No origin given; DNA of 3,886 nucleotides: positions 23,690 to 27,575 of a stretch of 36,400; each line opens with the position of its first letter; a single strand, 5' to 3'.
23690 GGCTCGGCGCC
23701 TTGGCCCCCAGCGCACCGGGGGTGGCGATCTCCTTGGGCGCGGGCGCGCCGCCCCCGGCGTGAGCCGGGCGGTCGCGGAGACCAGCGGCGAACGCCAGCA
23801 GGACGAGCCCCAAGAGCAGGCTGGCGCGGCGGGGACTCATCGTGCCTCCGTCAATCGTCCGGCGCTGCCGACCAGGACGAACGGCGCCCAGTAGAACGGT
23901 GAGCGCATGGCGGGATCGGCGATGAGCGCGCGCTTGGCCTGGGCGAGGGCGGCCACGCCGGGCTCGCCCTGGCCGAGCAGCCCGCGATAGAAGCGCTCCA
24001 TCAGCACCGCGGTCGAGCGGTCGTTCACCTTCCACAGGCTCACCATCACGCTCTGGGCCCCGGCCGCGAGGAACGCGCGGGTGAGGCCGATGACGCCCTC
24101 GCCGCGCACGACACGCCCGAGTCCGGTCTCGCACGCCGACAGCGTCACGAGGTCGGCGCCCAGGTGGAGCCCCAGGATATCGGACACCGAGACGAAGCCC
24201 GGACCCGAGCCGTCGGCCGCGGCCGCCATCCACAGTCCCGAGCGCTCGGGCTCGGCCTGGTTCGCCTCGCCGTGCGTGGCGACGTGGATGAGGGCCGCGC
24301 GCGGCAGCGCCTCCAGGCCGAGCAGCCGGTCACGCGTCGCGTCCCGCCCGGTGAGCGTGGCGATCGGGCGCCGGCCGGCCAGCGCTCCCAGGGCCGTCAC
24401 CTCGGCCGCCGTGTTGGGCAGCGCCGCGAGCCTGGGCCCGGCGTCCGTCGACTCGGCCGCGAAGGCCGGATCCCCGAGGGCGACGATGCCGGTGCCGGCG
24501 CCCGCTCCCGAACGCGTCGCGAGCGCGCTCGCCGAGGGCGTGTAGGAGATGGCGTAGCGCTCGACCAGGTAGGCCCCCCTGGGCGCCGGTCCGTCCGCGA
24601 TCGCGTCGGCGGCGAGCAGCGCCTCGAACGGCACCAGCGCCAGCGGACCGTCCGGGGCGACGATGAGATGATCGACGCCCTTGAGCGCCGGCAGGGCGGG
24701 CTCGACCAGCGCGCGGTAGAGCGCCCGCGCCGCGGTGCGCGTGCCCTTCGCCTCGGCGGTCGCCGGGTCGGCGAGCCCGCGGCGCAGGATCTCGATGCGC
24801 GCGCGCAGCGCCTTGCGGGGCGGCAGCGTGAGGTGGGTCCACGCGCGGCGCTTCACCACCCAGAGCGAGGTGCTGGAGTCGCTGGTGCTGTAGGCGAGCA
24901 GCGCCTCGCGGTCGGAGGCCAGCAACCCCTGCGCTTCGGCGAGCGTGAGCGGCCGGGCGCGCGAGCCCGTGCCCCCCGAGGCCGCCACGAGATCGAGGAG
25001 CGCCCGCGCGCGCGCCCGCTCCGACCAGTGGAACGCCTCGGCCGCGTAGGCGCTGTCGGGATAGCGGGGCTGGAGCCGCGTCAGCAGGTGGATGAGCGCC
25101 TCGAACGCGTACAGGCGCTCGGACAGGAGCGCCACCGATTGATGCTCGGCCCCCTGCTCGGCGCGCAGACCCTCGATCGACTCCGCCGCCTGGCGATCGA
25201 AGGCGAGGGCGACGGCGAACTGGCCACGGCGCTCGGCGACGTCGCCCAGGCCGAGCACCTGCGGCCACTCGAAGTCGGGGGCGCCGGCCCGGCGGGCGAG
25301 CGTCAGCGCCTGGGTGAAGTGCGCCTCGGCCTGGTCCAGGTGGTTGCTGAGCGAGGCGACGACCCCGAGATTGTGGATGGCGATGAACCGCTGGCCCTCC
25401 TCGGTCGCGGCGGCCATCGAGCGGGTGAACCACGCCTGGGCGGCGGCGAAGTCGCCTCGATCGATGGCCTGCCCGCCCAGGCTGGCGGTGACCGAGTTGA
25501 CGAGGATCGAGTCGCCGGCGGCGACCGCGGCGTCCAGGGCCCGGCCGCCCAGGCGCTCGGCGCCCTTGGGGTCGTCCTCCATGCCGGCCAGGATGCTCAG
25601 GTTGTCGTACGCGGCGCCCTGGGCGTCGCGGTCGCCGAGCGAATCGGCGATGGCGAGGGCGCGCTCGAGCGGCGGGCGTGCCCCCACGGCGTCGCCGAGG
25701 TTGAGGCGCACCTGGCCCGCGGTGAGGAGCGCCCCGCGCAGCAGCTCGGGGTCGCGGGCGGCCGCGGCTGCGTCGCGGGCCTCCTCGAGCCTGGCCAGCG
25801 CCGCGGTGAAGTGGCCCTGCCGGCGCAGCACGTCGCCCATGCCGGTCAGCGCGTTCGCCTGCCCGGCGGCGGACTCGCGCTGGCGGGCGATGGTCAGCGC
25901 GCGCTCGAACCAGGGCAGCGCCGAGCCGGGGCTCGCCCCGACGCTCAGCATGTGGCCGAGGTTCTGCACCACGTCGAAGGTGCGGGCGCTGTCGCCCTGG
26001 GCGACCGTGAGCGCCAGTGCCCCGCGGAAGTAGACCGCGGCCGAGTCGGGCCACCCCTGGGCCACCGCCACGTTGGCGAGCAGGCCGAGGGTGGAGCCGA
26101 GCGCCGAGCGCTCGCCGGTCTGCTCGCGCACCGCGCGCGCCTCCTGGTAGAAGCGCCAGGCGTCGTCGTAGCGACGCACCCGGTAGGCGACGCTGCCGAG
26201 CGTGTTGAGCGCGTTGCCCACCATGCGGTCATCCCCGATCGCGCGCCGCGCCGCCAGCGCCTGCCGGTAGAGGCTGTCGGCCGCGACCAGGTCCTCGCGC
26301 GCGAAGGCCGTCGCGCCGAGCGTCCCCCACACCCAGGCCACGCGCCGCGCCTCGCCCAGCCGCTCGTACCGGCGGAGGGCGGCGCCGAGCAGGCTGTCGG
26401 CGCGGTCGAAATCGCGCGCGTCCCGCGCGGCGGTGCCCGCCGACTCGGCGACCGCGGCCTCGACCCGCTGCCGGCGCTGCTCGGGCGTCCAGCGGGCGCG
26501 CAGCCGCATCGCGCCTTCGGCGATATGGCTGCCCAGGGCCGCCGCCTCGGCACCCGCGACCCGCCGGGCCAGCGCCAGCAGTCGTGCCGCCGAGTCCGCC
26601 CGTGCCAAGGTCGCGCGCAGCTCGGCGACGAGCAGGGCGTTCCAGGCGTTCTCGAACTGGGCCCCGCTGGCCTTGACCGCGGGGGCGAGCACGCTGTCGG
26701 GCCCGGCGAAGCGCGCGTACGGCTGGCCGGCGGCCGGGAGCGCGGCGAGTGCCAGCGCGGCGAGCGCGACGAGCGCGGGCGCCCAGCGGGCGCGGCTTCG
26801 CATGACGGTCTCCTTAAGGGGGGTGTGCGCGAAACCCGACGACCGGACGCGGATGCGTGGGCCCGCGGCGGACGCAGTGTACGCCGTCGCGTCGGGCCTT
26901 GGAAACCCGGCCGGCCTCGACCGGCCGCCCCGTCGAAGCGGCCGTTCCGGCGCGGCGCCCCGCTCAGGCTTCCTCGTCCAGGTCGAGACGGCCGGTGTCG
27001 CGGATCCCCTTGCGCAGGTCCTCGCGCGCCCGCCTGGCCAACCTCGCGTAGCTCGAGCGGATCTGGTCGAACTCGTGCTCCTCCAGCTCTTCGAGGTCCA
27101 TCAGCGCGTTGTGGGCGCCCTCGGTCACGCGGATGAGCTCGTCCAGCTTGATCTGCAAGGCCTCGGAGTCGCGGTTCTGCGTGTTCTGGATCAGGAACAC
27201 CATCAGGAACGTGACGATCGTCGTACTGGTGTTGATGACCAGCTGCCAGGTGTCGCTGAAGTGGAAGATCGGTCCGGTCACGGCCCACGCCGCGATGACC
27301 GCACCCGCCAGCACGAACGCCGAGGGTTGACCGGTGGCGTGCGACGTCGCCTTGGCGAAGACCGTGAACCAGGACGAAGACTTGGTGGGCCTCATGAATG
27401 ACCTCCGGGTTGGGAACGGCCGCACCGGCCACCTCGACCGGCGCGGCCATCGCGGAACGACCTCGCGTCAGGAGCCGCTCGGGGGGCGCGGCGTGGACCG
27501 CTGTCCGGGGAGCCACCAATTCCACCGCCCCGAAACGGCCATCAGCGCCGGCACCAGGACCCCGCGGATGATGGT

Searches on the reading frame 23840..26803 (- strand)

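Call 46: search_protein_families(library=pfam, proteins=[window:23840-26803:-], max_evalue=0.001)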
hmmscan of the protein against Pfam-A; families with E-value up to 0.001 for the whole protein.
window:23840-26803:- (988 aa): 8 families
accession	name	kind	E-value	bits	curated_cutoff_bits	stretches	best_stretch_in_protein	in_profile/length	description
PF12770.12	CHAT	-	4.6e-73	246.6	24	1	691-980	3-289/289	CHAT domain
PF13424.12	TPR_12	-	4.2e-34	117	30.1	5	294-346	21-75/77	Tetratricopeptide repeat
PF17874.7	TPR_MalT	-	7.7e-13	48.9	45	2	115-267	39-192/336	MalT-like TPR region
PF13374.12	TPR_10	-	1.2e-09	38.3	27.5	0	197-229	3-35/42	Tetratricopeptide repeat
PF00515.34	TPR_1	-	8.3e-09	35.3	27.8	0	477-503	5-31/34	Tetratricopeptide repeat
PF13176.12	TPR_7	-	2.4e-08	33.8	27.9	0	475-505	1-31/36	Tetratricopeptide repeat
PF07719.23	TPR_2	-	9.4e-08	32.1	27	0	475-504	3-32/34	Tetratricopeptide repeat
PF13181.12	TPR_8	-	8.8e-05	22.8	25.7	0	476-504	4-32/34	Tetratricopeptide repeat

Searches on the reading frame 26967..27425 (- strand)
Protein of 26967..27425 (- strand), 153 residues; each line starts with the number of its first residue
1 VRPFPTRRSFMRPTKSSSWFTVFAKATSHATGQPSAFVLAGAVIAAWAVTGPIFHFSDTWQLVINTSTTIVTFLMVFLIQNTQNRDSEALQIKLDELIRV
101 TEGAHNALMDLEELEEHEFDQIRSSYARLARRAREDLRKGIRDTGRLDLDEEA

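Call 47: search_protein_families(library=pfam, proteins=[window:26967-27425:-], max_evalue=0.001)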
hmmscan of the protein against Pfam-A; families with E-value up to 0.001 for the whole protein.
window:26967-27425:- (153 aa): 1 family
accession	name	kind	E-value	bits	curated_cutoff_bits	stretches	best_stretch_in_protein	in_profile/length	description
PF04120.17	Iron_permease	-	1.3e-52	177.4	25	1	20-137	1-118/128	Low affinity iron permease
